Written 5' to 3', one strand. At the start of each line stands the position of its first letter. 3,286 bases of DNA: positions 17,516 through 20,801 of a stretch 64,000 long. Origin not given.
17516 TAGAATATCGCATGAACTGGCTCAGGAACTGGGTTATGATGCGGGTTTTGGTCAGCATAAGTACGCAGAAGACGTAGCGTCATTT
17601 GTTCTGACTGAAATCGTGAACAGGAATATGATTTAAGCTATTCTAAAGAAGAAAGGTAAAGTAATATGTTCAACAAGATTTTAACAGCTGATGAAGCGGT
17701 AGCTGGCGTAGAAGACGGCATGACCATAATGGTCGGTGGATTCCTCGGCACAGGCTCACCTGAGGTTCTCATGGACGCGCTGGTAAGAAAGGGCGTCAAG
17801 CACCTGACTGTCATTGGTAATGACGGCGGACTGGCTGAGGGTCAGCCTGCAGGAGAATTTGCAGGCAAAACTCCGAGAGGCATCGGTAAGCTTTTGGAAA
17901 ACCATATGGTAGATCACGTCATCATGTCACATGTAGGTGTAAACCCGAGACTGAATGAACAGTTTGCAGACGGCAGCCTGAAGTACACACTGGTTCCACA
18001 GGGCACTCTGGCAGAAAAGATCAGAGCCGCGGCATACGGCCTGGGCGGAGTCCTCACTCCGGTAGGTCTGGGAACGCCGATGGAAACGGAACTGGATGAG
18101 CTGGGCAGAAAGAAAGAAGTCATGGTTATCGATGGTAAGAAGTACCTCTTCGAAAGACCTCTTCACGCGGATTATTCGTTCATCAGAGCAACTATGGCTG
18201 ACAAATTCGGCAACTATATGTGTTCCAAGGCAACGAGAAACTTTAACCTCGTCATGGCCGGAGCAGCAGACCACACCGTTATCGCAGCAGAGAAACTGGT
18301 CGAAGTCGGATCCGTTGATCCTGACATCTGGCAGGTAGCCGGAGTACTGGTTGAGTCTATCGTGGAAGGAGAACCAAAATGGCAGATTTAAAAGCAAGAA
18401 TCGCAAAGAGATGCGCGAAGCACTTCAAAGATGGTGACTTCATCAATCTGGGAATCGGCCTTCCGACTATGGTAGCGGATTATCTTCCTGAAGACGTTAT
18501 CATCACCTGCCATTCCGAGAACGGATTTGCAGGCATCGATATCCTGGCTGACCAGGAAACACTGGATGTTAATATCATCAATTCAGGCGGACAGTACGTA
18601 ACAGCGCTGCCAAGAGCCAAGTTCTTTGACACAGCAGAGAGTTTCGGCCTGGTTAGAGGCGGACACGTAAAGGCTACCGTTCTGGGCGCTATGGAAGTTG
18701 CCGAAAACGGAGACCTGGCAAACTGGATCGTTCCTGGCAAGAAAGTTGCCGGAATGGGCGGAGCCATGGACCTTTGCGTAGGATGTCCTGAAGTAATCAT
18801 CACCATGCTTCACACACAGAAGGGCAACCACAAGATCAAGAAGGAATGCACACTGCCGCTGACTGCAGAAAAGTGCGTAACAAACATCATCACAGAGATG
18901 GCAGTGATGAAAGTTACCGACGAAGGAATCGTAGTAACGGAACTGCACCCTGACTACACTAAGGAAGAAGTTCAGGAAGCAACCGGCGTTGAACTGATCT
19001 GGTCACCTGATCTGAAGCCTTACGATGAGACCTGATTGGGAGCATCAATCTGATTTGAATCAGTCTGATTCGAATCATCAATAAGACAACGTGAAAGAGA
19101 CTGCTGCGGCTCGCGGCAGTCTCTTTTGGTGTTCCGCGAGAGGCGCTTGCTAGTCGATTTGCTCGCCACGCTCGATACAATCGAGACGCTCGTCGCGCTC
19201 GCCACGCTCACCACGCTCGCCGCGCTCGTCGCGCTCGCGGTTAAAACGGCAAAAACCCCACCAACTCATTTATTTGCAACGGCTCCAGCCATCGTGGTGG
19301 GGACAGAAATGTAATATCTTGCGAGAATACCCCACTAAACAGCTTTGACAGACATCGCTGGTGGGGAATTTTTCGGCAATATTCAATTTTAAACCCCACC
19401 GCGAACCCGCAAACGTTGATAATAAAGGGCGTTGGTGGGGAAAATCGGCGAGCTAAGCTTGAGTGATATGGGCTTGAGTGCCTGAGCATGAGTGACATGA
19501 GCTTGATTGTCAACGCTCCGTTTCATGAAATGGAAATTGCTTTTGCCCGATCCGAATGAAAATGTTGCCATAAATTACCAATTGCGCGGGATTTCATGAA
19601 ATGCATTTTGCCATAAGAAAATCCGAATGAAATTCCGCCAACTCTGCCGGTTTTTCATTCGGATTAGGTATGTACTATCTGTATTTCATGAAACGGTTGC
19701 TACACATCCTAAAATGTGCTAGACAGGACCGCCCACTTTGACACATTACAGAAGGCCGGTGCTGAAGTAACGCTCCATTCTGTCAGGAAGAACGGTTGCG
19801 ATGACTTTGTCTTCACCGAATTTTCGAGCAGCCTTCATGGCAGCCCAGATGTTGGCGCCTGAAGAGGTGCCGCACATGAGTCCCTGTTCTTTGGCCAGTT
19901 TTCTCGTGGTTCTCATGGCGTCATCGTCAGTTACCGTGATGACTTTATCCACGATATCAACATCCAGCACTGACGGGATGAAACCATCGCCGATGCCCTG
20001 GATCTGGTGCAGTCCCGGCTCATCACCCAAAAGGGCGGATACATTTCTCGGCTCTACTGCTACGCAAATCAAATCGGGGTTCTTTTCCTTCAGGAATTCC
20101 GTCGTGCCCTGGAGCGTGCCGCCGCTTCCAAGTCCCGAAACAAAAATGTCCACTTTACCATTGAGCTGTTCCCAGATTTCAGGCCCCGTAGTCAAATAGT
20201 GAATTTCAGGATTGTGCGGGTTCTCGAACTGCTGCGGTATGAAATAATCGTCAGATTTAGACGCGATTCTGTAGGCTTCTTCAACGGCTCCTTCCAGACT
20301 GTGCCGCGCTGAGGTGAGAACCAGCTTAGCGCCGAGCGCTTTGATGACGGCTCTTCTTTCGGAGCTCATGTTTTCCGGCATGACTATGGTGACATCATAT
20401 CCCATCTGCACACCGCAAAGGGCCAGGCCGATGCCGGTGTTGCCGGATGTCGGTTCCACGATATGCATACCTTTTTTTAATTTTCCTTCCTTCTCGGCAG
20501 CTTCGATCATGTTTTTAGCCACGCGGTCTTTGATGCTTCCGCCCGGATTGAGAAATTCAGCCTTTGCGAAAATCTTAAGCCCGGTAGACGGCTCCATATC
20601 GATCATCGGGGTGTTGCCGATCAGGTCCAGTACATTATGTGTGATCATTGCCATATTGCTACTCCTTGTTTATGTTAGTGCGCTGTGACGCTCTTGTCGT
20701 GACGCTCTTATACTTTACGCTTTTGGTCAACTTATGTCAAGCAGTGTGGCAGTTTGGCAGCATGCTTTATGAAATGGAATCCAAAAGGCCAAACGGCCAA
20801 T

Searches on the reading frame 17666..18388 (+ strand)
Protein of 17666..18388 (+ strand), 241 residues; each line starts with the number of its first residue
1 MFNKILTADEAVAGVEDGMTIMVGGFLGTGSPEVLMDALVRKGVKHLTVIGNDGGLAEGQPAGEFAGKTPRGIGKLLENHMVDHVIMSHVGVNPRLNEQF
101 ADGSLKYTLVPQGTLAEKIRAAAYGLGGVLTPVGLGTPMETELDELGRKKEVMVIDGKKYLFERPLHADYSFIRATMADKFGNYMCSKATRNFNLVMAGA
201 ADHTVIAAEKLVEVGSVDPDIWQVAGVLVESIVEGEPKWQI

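Call 6: search_protein_families(library=pfam, proteins=[window:17666-18388:+], max_evalue=0.01)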
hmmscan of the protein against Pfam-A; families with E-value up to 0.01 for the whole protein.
window:17666-18388:+ (241 aa): 2 families
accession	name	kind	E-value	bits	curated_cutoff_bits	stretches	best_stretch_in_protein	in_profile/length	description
PF01144.29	CoA_trans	-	7.2e-49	166.6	23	1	7-234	3-216/217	Coenzyme A transferase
PF02550.21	AcetylCoA_hydro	-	0.0044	17.5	24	0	5-44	9-48/198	Acetyl-CoA hydrolase/transferase N-terminal domain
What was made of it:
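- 17666..19035 (+): CoA-transferase subunits A and B (atoD/atoA-like), end of the conserved operon. PF01144 (call 6).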

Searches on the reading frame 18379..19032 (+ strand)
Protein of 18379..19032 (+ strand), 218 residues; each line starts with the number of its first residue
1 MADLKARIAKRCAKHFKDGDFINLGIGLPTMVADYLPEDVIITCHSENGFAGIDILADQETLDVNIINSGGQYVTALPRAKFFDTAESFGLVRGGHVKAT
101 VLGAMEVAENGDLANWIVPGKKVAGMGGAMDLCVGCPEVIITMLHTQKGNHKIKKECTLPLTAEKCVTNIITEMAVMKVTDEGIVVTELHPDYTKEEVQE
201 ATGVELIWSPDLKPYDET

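Call 6: search_protein_families(library=pfam, proteins=[window:18379-19032:+], max_evalue=0.01)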
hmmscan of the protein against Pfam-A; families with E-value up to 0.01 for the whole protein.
window:18379-19032:+ (218 aa): 2 families
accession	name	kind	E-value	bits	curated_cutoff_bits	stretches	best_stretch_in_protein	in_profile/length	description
PF01144.29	CoA_trans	-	4.7e-39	134.5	23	1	6-200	2-216/217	Coenzyme A transferase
PF00455.28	DeoRC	-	0.00029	21.3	31.8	1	3-74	4-73/160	DeoR C terminal sensor domain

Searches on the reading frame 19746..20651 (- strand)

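Call 7: search_protein_families(library=ncbifam, proteins=[window:19746-20651:-], max_evalue=0.001)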
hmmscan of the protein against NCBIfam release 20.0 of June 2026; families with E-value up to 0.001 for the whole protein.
window:19746-20651:- (301 aa): 38 families (the best 25 are shown)
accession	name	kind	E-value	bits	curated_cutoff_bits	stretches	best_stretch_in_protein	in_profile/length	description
TIGR01139.1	cysK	equivalog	1.1e-116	389.3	350.95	1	9-300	3-297/298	cysteine synthase A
TIGR01136.1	cysKM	subfamily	2.7e-116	388.1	344.15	1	8-300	2-298/299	cysteine synthase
NF007989.0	PRK10717.1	equivalog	4.6e-98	328.4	387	1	3-298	4-315/334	cysteine synthase A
TIGR01137.1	cysta_beta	equivalog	5.6e-91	305.5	510.25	1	3-297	1-307/457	cystathionine beta-synthase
TIGR01138.1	cysM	equivalog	7.9e-85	284.9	394.2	1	7-300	2-289/290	cysteine synthase B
NF008735.0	PRK11761.1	equivalog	1.7e-83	280.3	413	1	5-300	4-293/296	cysteine synthase CysM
TIGR03945.1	PLP_SbnA_fam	equivalog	8.4e-68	228.7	349.95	1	8-298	2-297/304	2,3-diaminopropionate biosynthesis protein SbnA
NF053679.1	CysteaSynCapA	equivalog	1.4e-63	214.7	600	1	3-297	6-316/329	cysteate synthase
NF005292.0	PRK06815.1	equivalog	4.7e-21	75.1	371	1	20-207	31-210/320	threonine/serine dehydratase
NF052478.1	CystDsulMYC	equivalog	5.2e-19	68.8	600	1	23-298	35-323/354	L-cysteine desulfhydrase Cds1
TIGR01127.1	ilvA_1Cterm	equivalog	9.4e-18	64.3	378.75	1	23-274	13-267/380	threonine ammonia-lyase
NF006094.0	PRK08246.1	subfamily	1.6e-16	60.6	331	1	7-207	17-206/310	serine/threonine dehydratase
NF005147.0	PRK06608.1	equivalog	2.9e-16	59.2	380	1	21-203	35-209/339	serine/threonine dehydratase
NF004996.0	PRK06381.1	equivalog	4.9e-16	58.6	266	1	26-184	32-184/319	threonine synthase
NF006390.0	PRK08639.1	equivalog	1.1e-15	57.5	421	1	12-207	24-218/418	threonine ammonia-lyase IlvA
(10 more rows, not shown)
